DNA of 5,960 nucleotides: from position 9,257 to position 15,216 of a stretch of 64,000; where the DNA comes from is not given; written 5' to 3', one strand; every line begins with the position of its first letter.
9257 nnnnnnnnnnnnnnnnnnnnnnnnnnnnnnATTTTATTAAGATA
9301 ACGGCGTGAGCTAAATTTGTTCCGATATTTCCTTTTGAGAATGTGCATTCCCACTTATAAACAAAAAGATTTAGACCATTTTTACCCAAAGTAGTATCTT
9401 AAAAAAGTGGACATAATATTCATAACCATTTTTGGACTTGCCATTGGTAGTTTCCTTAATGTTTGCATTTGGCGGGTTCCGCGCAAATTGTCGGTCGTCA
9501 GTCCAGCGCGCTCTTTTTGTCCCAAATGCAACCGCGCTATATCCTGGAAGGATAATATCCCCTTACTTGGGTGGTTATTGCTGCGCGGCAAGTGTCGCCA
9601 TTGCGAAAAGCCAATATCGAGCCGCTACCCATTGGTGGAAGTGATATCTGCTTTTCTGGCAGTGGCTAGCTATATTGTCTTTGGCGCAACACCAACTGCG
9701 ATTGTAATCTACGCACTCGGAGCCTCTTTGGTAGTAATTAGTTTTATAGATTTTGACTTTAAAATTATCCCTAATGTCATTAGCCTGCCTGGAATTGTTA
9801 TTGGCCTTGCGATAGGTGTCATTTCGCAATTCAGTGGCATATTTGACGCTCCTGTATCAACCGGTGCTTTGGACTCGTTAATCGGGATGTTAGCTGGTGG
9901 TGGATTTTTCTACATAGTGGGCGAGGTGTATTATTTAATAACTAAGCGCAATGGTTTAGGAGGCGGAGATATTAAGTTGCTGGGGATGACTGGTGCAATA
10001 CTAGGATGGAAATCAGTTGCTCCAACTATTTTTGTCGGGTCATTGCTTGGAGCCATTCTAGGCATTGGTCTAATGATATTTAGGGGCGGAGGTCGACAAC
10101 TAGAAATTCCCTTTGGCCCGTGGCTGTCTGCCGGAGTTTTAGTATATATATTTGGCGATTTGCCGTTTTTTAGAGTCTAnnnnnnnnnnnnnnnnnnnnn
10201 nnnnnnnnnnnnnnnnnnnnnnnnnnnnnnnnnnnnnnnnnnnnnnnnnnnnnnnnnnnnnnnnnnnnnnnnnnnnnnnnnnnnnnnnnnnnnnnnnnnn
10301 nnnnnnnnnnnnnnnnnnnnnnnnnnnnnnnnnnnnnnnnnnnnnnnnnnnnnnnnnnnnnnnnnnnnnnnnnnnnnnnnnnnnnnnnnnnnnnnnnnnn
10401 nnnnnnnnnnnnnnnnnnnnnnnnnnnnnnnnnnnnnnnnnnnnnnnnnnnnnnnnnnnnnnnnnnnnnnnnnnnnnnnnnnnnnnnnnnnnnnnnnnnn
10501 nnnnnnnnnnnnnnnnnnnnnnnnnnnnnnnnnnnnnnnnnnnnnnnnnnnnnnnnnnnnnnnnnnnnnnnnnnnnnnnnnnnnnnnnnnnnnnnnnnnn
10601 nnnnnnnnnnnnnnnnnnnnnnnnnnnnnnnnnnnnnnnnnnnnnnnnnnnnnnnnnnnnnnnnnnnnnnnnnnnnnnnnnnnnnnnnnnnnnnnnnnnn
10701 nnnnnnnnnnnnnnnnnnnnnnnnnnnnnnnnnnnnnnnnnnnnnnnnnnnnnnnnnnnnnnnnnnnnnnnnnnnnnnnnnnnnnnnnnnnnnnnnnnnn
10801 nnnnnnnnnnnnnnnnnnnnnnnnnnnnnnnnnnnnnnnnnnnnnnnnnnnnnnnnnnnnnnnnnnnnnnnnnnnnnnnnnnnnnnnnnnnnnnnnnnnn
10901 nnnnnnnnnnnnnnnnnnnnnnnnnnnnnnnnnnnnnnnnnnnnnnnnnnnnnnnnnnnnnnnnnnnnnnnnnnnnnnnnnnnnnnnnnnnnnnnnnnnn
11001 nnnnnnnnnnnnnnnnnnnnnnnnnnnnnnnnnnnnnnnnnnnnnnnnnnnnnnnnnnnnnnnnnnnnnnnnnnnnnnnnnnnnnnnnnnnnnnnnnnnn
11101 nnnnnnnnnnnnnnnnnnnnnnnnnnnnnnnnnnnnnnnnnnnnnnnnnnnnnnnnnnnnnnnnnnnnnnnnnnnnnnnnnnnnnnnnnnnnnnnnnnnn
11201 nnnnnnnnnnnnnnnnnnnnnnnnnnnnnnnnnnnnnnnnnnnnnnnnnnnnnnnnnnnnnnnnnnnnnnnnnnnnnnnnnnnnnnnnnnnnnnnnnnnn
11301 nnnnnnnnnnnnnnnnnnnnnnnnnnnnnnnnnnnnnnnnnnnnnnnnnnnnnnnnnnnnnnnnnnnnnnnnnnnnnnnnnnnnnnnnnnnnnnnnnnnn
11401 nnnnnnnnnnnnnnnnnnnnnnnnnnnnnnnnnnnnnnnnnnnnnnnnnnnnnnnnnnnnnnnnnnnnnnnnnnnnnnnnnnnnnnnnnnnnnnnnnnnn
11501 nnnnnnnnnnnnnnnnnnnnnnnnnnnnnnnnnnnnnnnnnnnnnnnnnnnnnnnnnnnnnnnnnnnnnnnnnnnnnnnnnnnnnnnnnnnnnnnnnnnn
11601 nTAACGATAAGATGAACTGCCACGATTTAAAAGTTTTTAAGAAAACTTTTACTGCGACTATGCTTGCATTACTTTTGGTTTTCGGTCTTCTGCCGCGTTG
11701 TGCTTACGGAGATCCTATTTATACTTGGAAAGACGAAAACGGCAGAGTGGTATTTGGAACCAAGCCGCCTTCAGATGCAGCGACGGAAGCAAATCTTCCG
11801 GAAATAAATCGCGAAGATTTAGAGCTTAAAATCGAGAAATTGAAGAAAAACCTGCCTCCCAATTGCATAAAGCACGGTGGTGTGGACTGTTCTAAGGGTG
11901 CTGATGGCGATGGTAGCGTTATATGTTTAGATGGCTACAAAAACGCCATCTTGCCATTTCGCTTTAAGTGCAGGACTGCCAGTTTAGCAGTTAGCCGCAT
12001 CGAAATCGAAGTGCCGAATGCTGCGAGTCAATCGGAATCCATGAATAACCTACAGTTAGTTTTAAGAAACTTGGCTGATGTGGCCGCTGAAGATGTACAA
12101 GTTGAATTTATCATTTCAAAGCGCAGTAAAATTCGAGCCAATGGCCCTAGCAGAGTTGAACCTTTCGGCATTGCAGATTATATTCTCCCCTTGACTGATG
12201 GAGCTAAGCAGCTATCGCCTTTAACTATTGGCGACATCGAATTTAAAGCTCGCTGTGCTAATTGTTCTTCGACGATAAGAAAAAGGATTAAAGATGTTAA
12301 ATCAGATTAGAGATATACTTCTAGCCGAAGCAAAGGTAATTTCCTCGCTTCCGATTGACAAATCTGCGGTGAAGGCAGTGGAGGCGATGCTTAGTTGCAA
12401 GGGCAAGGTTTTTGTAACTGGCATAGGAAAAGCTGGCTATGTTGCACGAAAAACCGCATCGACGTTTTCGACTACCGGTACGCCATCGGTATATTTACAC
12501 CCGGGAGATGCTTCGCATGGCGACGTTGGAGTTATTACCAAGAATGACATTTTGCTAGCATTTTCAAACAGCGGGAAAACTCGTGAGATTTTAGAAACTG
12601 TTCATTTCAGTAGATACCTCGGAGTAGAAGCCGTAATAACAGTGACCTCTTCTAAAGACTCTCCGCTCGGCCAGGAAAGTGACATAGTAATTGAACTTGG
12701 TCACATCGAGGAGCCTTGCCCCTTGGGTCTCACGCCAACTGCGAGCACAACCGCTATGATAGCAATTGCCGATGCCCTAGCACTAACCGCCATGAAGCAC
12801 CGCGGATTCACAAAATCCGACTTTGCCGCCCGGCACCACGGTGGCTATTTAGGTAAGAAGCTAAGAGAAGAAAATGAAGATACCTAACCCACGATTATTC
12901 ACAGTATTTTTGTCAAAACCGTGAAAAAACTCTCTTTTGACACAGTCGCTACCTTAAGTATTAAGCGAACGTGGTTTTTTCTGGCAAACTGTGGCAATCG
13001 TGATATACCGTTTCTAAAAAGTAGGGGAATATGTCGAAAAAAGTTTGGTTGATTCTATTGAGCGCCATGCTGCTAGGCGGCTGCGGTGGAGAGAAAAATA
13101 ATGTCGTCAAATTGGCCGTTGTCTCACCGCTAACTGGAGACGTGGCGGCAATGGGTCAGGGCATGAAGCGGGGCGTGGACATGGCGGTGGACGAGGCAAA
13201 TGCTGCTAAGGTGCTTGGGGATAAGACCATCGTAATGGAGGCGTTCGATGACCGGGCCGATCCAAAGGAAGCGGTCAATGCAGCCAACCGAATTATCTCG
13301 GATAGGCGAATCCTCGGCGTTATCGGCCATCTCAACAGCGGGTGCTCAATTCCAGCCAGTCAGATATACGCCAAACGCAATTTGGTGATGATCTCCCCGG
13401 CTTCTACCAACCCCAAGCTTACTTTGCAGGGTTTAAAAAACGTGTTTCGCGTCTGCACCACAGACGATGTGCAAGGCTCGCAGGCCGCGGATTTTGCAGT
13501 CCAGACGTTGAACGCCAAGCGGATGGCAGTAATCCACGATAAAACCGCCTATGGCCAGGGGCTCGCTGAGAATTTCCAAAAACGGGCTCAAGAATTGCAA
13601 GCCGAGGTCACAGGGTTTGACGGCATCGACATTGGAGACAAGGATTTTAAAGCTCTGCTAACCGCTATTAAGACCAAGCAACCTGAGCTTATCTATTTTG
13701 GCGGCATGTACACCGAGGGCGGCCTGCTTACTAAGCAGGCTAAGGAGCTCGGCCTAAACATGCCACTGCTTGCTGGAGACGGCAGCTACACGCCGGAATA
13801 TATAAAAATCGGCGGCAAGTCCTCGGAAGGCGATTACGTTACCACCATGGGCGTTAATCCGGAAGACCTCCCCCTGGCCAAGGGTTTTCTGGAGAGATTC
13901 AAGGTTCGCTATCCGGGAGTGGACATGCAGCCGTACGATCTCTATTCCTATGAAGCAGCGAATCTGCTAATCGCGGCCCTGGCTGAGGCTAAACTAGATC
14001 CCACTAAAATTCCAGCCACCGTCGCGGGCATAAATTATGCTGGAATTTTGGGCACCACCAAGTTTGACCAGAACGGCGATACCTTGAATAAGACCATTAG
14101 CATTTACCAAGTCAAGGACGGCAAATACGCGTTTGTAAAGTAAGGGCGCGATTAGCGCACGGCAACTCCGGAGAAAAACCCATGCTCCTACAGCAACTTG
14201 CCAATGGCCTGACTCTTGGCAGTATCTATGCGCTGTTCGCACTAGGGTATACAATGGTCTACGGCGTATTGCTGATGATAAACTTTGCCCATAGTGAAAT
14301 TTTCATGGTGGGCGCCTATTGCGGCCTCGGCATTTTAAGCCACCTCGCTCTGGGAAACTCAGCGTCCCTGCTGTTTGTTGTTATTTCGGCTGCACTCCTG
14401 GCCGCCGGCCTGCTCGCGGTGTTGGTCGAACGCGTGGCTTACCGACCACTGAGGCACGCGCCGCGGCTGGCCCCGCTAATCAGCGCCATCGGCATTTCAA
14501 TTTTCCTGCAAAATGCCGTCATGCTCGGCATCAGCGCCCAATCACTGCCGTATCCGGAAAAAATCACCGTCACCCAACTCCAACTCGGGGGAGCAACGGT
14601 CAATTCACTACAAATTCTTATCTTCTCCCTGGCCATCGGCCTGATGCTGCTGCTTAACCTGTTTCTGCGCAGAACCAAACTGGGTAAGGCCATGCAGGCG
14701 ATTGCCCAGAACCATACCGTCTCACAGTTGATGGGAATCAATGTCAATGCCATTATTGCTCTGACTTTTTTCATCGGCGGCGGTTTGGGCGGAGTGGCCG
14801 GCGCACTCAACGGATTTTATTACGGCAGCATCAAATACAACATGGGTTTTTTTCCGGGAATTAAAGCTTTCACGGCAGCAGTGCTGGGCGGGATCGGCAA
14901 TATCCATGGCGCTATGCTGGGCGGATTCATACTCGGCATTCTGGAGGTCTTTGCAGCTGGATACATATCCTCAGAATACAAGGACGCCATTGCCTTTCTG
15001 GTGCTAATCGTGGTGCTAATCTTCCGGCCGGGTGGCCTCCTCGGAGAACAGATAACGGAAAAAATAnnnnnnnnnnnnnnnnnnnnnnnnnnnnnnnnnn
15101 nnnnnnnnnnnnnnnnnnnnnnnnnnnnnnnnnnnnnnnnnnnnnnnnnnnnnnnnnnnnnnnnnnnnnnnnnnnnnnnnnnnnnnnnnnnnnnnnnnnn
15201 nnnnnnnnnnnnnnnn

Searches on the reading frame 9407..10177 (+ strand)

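Call 53: search_protein_families(library=pfam, proteins=[window:9407-10177:+])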
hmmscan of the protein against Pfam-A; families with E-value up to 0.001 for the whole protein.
window:9407-10177:+ (257 aa): 2 families
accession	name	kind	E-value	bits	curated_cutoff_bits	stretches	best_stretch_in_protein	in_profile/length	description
PF06750.18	A24_N_bact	-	6.2e-34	116.4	23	1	8-91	1-83/84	Bacterial Peptidase A24 N-terminal domain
PF01478.23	Peptidase_A24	-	1.1e-17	64.8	26.5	1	104-220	3-104/104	Type IV leader peptidase family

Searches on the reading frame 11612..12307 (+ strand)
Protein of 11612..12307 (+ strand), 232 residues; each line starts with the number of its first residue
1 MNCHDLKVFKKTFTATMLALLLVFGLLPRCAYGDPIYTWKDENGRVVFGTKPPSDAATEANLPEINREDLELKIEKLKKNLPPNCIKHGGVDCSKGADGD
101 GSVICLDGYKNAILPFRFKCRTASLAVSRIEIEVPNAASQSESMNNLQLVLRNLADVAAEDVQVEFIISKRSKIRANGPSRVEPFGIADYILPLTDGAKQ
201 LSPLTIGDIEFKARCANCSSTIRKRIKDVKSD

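Call 53: search_protein_families(library=pfam, proteins=[window:11612-12307:+])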
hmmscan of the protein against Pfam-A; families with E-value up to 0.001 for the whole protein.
window:11612-12307:+ (232 aa): 1 family
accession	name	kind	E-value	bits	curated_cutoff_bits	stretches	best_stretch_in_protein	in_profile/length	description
PF13511.11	DUF4124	-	3.8e-07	30.7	22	1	27-59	5-37/56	Domain of unknown function (DUF4124)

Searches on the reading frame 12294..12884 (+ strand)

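Call 53: search_protein_families(library=pfam, proteins=[window:12294-12884:+])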
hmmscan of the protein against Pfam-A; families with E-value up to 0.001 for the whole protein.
window:12294-12884:+ (197 aa): 2 families
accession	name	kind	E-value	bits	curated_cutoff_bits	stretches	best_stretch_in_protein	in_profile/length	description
PF01380.27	SIS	-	7.1e-21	74.8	25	1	32-164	1-130/131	SIS domain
PF13580.11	SIS_2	-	0.00046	20.7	27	0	81-119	101-138/138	SIS domain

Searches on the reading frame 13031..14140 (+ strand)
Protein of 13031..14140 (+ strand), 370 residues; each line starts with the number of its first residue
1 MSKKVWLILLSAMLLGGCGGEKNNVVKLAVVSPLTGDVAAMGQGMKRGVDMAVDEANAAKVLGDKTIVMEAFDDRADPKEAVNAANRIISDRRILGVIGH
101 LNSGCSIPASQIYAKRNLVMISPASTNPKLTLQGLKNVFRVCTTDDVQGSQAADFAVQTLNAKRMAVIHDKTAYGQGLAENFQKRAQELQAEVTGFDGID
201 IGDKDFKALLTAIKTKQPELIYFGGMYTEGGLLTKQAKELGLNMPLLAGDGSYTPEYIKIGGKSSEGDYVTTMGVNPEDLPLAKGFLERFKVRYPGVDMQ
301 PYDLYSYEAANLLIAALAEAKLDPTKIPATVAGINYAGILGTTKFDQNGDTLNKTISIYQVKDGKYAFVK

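Call 53: search_protein_families(library=pfam, proteins=[window:13031-14140:+])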
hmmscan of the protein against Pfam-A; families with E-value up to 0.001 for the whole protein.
window:13031-14140:+ (370 aa): 3 families
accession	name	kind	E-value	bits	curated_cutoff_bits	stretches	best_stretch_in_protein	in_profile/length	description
PF13458.12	Peripla_BP_6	-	2.2e-55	189.1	31.7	1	26-365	2-343/343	Periplasmic binding protein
PF01094.35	ANF_receptor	-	1.9e-21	76.9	25.4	1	47-363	4-352/353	Receptor family ligand binding region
PF13433.12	Peripla_BP_5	-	1.7e-13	50.8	27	1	27-367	2-343/363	Periplasmic binding protein domain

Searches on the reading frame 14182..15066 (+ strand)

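Call 53: search_protein_families(library=pfam, proteins=[window:14182-15066:+])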
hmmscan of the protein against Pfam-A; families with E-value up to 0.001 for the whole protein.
window:14182-15066:+ (295 aa): 1 family
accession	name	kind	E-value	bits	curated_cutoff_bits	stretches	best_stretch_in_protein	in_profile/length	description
PF02653.21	BPD_transp_2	-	5.2e-45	154.1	26.8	1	6-279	2-269/269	Branched-chain amino acid transport system / permease component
